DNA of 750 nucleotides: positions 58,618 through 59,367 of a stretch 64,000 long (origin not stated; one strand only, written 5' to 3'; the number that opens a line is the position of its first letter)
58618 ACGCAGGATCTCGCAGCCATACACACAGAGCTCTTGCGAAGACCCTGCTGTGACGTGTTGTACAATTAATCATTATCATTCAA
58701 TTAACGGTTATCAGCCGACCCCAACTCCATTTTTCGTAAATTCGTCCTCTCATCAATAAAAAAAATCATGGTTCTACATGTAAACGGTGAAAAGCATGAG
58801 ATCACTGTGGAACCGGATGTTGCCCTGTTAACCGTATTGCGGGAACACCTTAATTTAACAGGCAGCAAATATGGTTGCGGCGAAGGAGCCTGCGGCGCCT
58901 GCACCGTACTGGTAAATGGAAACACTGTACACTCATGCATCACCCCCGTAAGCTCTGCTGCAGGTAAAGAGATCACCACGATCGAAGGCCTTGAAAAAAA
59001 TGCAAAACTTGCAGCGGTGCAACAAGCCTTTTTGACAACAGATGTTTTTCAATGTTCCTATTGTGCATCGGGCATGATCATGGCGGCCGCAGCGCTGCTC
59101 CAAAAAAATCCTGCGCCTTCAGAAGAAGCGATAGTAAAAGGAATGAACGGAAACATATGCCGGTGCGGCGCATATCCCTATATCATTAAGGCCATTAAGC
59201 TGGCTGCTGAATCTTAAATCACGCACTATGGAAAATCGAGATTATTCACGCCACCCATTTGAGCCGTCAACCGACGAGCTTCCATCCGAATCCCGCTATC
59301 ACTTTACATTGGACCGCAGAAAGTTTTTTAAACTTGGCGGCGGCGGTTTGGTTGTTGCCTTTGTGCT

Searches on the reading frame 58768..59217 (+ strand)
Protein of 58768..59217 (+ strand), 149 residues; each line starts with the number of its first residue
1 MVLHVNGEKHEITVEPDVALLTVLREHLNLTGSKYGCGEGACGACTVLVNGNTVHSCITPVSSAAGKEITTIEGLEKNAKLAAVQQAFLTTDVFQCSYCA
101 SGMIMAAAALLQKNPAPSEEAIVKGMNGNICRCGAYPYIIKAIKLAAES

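Call 11: search_protein_families(library=pfam, proteins=[window:58768-59217:+])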
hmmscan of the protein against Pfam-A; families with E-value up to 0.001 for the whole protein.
window:58768-59217:+ (149 aa): 3 families
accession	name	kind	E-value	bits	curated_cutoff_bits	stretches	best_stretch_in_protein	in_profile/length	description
PF01799.25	Fer2_2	-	4e-28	97.8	30.3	1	71-144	1-75/75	[2Fe-2S] binding domain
PF00111.32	Fer2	-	7.1e-12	45.5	21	1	4-61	2-59/77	2Fe-2S iron-sulfur cluster binding domain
PF13085.11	Fer2_3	-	4.5e-08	33.5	27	1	34-77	49-91/107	2Fe-2S iron-sulfur cluster binding domain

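Call 35: find_homologous_proteins(query=window:58768-59217:+, max_evalue=1e-40)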
Query window:58768-59217:+ (149 aa): 6395 proteins with E <= 1e-40 among 8000 candidates; the best 120 are listed.
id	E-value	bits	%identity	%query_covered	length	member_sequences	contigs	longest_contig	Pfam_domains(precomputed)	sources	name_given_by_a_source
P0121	1.8e-88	312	94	100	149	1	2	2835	PF01799.26,PF00111.33,PF13085.12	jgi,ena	-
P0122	3.3e-88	311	94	100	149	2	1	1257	PF01799.26,PF00111.33,PF13085.12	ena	-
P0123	3.6e-88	311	94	100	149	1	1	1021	PF01799.26,PF00111.33,PF13085.12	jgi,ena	-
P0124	1.1e-87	309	94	100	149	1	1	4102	PF01799.26,PF00111.33,PF13085.12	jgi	jgi:aerobic-type carbon monoxide dehydrogenase small subunit (CoxS/CutS family)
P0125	1.2e-87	309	93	100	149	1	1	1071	PF01799.26,PF00111.33,PF13085.12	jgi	jgi:aerobic-type carbon monoxide dehydrogenase small subunit (CoxS/CutS family)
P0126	1.1e-86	306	93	100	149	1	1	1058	PF01799.26,PF00111.33,PF13085.12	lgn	-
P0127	1.7e-86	305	93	100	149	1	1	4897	PF01799.26,PF00111.33,PF13085.12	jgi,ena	-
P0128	6.1e-86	303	91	100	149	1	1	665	PF01799.26,PF00111.33,PF13085.12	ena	-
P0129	1.2e-85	302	92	100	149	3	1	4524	PF01799.26,PF00111.33,PF13085.12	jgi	jgi:aerobic-type carbon monoxide dehydrogenase small subunit (CoxS/CutS family)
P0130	1.3e-85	302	93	99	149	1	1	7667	PF01799.26,PF00111.33,PF13085.12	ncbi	ncbi:MAG TPA: (2Fe-2S)-binding protein [Acidobacteriota bacterium]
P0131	2.1e-85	302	92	100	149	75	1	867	PF01799.26,PF00111.33,PF13085.12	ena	-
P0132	7.0e-85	300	91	100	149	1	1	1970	PF01799.26,PF00111.33,PF13085.12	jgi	jgi:aerobic-type carbon monoxide dehydrogenase small subunit (CoxS/CutS family)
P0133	1.2e-84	299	91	99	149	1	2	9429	PF01799.26,PF00111.33,PF13085.12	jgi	jgi:aerobic-type carbon monoxide dehydrogenase small subunit (CoxS/CutS family)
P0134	1.6e-84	299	90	99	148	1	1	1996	PF01799.26,PF00111.33,PF13085.12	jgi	jgi:isoquinoline 1-oxidoreductase subunit alpha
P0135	2.0e-84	299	91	100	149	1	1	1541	PF01799.26,PF00111.33,PF13085.12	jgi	jgi:aerobic-type carbon monoxide dehydrogenase small subunit (CoxS/CutS family)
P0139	7.2e-84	297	89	100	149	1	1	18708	PF01799.26,PF00111.33,PF13085.12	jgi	jgi:aerobic-type carbon monoxide dehydrogenase small subunit (CoxS/CutS family)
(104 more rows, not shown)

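Call 36: find_encoding_contigs(protein=P0127, flank=2500, max_places=3)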
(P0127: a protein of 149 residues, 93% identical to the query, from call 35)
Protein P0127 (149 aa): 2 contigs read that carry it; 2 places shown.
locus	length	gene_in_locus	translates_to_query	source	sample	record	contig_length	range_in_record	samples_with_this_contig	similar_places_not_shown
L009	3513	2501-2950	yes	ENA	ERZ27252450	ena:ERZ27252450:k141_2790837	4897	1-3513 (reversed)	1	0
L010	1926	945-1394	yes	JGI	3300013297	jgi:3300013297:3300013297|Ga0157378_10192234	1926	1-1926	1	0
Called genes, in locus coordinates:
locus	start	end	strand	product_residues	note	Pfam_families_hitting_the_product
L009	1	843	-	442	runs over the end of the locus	PF00144:Beta-lactamase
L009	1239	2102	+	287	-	PF00892:EamA, PF00893:Multi_Drug_Res (faint), PF05653:Mg_trans_NIPA (faint), PF00892:EamA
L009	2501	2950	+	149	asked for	PF00111:Fer2, PF13085:Fer2_3, PF01799:Fer2_2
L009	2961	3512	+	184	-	?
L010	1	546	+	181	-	?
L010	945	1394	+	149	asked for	PF00111:Fer2, PF13085:Fer2_3, PF01799:Fer2_2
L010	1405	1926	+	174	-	?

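Call 37: find_encoding_contigs(protein=P0130, flank=2500, max_places=3)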
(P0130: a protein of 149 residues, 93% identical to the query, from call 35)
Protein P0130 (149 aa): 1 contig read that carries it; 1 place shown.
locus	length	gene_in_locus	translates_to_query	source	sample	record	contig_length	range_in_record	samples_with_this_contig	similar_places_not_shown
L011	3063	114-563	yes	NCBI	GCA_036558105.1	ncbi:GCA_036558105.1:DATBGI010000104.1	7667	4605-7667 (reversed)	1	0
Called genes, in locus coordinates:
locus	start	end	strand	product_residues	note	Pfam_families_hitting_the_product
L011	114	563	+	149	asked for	PF00111:Fer2, PF13085:Fer2_3, PF01799:Fer2_2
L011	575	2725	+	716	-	PF20256:MoCoBD_2, PF01315:Ald_Xan_dh_C (faint), PF02738:MoCoBD_1, PF20256:MoCoBD_2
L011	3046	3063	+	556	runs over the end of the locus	PF12895:ANAPC3 (faint), PF13424:TPR_12 (faint), PF13428:TPR_14 (faint), PF14559:TPR_19 (faint), PF17874:TPR_MalT (faint), PF13525:YfiO (weak), PF00196:GerE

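Call 38: find_encoding_contigs(protein=P0133, flank=2500, max_places=3)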
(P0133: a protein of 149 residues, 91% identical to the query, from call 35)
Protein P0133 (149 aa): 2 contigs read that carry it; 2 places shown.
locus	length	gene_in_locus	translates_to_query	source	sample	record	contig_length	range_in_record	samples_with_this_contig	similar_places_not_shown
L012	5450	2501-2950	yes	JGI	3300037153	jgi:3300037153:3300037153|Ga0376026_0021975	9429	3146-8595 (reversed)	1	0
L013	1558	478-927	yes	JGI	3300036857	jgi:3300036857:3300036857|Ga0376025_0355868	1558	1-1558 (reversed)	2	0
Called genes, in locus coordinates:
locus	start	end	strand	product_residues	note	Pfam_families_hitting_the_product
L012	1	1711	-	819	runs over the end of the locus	-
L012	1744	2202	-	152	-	PF13588:HSDR_N_2, PF04313:HSDR_N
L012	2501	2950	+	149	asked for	PF00111:Fer2, PF13085:Fer2_3, PF01799:Fer2_2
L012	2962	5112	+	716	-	PF20256:MoCoBD_2, PF01315:Ald_Xan_dh_C (faint), PF02738:MoCoBD_1, PF20256:MoCoBD_2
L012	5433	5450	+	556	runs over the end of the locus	PF12895:ANAPC3 (faint), PF13424:TPR_12 (faint), PF13428:TPR_14 (faint), PF14559:TPR_19 (faint), PF17874:TPR_MalT (faint), PF13525:YfiO (weak), PF00196:GerE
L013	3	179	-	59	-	?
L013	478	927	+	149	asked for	PF00111:Fer2, PF13085:Fer2_3, PF01799:Fer2_2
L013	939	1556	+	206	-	?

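Call 39: find_encoding_contigs(protein=P0139, flank=2500, max_places=3)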
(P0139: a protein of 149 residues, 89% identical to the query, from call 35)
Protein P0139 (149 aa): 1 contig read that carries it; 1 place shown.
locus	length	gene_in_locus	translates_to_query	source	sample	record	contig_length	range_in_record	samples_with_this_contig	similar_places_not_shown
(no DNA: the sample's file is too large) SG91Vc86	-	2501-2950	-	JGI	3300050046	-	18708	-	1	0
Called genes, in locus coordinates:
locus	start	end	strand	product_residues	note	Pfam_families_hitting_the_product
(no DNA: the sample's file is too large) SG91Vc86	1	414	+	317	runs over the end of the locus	PF04471:Mrr_cat (faint)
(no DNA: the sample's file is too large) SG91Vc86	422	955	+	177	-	-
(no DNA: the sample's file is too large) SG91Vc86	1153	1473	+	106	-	-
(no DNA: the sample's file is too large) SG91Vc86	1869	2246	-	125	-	-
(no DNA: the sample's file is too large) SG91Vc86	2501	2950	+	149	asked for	PF00111:Fer2, PF13085:Fer2_3, PF01799:Fer2_2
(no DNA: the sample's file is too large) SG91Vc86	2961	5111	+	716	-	PF20256:MoCoBD_2, PF01315:Ald_Xan_dh_C (weak), PF02738:MoCoBD_1, PF20256:MoCoBD_2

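Call 59: find_encoding_contigs(protein=P0121, flank=2500, max_places=6)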
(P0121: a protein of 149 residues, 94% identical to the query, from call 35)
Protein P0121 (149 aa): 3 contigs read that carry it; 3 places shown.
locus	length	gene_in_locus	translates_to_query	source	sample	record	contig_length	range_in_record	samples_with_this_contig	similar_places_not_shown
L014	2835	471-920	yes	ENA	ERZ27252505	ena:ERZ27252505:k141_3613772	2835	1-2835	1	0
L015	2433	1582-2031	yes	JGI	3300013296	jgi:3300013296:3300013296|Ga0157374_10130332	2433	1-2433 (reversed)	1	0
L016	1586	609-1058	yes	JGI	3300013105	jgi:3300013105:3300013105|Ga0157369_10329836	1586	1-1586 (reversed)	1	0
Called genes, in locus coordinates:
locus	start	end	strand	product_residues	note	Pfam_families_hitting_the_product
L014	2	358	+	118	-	?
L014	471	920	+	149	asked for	PF00111:Fer2, PF13085:Fer2_3, PF01799:Fer2_2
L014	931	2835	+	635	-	?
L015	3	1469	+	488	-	?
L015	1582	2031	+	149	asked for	PF00111:Fer2, PF13085:Fer2_3, PF01799:Fer2_2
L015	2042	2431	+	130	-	?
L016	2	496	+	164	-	?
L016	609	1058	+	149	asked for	PF00111:Fer2, PF13085:Fer2_3, PF01799:Fer2_2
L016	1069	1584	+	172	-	?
